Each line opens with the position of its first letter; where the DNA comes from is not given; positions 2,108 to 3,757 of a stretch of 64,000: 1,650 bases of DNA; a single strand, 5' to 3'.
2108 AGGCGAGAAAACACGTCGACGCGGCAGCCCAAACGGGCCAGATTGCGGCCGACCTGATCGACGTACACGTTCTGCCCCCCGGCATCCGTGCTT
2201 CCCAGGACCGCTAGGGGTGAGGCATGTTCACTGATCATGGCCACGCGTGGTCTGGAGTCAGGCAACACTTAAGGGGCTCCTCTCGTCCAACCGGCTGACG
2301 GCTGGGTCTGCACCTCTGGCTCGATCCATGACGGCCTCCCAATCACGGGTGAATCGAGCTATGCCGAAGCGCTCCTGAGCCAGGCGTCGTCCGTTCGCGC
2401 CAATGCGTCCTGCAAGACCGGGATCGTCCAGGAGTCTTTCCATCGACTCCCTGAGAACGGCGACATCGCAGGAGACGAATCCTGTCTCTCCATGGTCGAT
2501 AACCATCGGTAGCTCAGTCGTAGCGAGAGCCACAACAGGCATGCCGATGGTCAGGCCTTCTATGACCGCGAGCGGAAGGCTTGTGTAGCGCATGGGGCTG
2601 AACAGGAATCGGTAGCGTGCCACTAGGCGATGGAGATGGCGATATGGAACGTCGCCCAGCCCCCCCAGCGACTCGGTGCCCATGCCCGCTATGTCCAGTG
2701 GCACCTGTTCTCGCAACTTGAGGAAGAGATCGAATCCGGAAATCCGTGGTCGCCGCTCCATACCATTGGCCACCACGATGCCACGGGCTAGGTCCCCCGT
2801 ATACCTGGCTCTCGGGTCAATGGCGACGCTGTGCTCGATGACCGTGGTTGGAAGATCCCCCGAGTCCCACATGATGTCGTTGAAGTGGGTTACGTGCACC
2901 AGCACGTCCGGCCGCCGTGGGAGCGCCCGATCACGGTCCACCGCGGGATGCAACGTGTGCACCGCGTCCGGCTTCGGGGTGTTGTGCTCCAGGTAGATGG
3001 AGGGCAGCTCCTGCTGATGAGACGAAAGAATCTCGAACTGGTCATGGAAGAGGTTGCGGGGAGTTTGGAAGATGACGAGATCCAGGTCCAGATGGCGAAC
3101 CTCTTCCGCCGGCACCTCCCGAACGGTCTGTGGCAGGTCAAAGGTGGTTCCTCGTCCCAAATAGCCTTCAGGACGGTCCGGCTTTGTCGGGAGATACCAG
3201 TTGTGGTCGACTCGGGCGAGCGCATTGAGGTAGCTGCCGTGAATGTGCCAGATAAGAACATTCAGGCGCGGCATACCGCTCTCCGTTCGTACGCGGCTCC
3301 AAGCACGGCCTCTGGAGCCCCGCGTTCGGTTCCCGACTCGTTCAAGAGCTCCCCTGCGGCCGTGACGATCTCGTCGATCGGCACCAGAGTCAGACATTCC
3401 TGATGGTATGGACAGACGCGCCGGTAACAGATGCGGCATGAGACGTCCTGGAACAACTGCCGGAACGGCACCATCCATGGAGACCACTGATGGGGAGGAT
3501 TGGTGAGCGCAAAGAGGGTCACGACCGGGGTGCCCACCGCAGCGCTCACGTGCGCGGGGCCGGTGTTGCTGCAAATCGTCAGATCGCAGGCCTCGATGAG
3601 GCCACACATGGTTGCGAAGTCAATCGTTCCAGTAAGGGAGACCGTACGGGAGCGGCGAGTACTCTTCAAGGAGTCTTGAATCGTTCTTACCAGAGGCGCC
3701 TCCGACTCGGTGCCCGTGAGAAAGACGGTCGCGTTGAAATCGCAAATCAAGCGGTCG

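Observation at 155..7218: Complete ADP-heptose pathway plus GT9 heptosyltransferase in a Gram-positive-type (actinobacterial-like) genome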

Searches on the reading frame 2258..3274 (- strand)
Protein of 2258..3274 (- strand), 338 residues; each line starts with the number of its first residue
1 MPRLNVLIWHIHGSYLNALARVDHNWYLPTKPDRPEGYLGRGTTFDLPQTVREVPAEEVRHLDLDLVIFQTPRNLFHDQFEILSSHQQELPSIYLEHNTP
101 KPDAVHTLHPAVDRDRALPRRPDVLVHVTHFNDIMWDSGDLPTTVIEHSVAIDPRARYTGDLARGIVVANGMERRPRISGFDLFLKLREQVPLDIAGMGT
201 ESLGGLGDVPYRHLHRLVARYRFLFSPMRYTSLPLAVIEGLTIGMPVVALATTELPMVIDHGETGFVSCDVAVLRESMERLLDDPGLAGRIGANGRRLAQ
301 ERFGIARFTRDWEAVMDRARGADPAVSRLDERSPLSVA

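Call 25: search_solved_structures(query=window:2258-3274:-, max_evalue=1)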
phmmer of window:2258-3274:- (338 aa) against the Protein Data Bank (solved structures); distinct sequences matched with E-value up to 1: 18.
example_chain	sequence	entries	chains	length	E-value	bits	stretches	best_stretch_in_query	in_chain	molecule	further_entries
3cmu_A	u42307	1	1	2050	3.6e-06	30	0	103-163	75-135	Protein recA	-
7qsg_A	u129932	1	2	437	1.1e-05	28.4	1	212-319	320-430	D-inositol 3-phosphate glycosyltransferase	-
7fg9_A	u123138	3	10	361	1.7e-05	27.8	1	224-318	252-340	Glycosyl transferase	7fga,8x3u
6kih_A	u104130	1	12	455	1.8e-05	27.7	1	207-304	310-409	Tll1590 protein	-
8x3q_C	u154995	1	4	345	1.8e-05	27.7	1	223-318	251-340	Glycosyl transferase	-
3cmt_A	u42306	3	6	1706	4.8e-05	26.3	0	103-163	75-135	Protein recA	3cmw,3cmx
3cmv_A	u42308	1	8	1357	0.00078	22.3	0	103-163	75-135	Protein recA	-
2jjm_A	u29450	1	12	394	0.0013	21.6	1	230-315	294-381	GLYCOSYL TRANSFERASE, GROUP 1 FAMILY PROTEIN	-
3mbo_A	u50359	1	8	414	0.0014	21.5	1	230-315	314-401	Glycosyltransferase, group 1 family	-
8dvz_A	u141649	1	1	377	0.0038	20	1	203-304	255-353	N, N'-diacetylbacillosaminyl-diphospho-undecaprenol alpha-1,3-N-acetylgalactosaminyltransf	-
8dqd_A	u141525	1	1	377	0.01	18.7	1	203-304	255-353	N, N'-diacetylbacillosaminyl-diphospho-undecaprenol alpha-1,3-N-acetylgalactosaminyltransf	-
8dvw_A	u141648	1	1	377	0.01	18.7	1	203-304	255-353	N, N'-diacetylbacillosaminyl-diphospho-undecaprenol alpha-1,3-N-acetylgalactosaminyltransf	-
6n1x_A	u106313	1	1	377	0.038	16.8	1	232-313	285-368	Glycosyltransferase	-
6d9t_A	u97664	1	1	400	0.041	16.6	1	232-314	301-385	Glycosyl transferase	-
2xa2_A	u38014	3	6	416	0.18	14.6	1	233-310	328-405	TREHALOSE-SYNTHASE TRET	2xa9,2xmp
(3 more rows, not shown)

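Call 57: find_homologous_proteins(query=window:2258-3274:-, max_evalue=1e-20)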
Query window:2258-3274:- (338 aa): 4003 proteins with E <= 1e-20 among 8000 candidates; the best 120 are listed.
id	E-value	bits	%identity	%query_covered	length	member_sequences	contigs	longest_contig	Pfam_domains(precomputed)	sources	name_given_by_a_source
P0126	1.1e-226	770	100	100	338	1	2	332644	PF00534.27,PF13524.13,PF13692.13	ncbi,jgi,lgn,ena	-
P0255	5.8e-148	511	70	93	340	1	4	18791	PF00534.27,PF13692.13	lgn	-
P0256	8.6e-148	511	71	94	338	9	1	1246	PF00534.27,PF13524.13,PF13692.13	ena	-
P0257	3.9e-146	505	69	97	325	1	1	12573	PF00534.27,PF13524.13,PF13692.13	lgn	-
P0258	3.1e-144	499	70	95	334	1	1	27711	PF00534.27,PF13524.13,PF13692.13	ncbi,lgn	-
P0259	3.2e-144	499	71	95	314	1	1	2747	PF00534.27,PF13524.13,PF13692.13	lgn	-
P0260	6.8e-144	498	69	96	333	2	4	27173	PF00534.27,PF13524.13,PF13692.13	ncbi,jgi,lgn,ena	-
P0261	7.8e-143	494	68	95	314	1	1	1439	PF00534.27,PF13524.13,PF13692.13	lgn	-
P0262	2.6e-142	493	69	96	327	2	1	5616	PF00534.27,PF13524.13,PF13692.13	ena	-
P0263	4.2e-142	492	69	96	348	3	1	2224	PF00534.27,PF13524.13,PF13692.13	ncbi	-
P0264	6.6e-142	491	70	93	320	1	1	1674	PF00534.27,PF13524.13,PF13692.13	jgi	jgi:hypothetical protein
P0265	6.7e-142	491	68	95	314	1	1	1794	PF00534.27,PF13524.13,PF13692.13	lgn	-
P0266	7.0e-142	491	68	95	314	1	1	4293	PF00534.27,PF13524.13,PF13692.13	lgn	-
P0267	7.3e-142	491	68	97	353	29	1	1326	PF00534.27,PF13524.13,PF13692.13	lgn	-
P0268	7.6e-142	491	68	95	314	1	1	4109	PF00534.27,PF13524.13,PF13692.13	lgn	-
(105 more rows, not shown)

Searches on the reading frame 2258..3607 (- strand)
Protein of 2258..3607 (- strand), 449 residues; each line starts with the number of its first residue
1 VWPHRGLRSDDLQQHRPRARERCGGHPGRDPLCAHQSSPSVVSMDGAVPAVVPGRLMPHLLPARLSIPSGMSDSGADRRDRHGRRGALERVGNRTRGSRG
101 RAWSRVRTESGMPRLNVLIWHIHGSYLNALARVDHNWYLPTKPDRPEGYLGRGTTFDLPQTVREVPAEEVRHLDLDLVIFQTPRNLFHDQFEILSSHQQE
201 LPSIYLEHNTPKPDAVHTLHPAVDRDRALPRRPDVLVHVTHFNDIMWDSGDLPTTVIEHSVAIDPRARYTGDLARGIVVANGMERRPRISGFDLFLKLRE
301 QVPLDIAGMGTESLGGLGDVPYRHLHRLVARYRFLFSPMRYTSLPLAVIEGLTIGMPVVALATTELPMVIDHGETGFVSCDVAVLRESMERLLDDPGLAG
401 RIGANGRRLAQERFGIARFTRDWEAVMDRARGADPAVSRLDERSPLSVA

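Call 3: search_protein_families(library=pfam, proteins=[window:2258-3607:-])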
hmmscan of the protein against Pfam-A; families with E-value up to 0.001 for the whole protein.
window:2258-3607:- (449 aa): 3 families
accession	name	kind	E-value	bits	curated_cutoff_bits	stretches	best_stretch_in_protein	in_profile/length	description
PF00534.26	Glycos_transf_1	-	3.9e-09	36.7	26.4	1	317-408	78-171/172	Glycosyl transferases group 1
PF13692.12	Glyco_trans_1_4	-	5.8e-09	36.8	27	1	318-395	65-142/142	Glycosyl transferases group 1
PF13524.12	Glyco_trans_1_2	-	1.8e-05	25.1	25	1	301-418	14-137/144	Glycosyl transferase-like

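Call 4: search_protein_families(library=ncbifam, proteins=[window:2258-3607:-])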
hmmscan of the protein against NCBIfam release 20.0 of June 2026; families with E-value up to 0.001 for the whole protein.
window:2258-3607:- (449 aa): 8 families
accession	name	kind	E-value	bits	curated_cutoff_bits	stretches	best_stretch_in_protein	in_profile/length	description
TIGR03088.1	stp2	hypoth_equivalog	6e-08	32.1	409.05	1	344-429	285-372/374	TIGR03088 family PEP-CTERM/XrtA system glycosyltransferase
TIGR03999.1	thiol_BshA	equivalog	2.9e-07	29.8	273.7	1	340-428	281-371/375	N-acetyl-alpha-D-glucosaminyl L-malate synthase BshA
TIGR02149.1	glgA_Coryne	subfamily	2.6e-06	26.8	302.4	1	324-418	276-378/391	glycogen synthase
NF038229.1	Glyco4_Geo_Pelo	equivalog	3.8e-06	26.1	400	1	317-424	223-330/338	GPMC system family 4 glycosyltransferase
NF041876.1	EPS_EpsE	equivalog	7.3e-06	25.5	400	1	342-417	306-383/389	exopolysaccharide biosynthesis GT4 family glycosyltransferase EpsE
NF041010.1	glycosy_Agl16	equivalog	0.00016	20.7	575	1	345-412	267-334/352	glycosylation protein Agl16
NF038295.1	EPS_HpsP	equivalog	0.00039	19.5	550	1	335-416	291-373/388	hormogonium polysaccharide biosynthesis glycosyltransferase HpsP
TIGR03449.1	mycothiol_MshA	equivalog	0.0004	19.4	462.5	1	338-412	310-386/406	D-inositol-3-phosphate glycosyltransferase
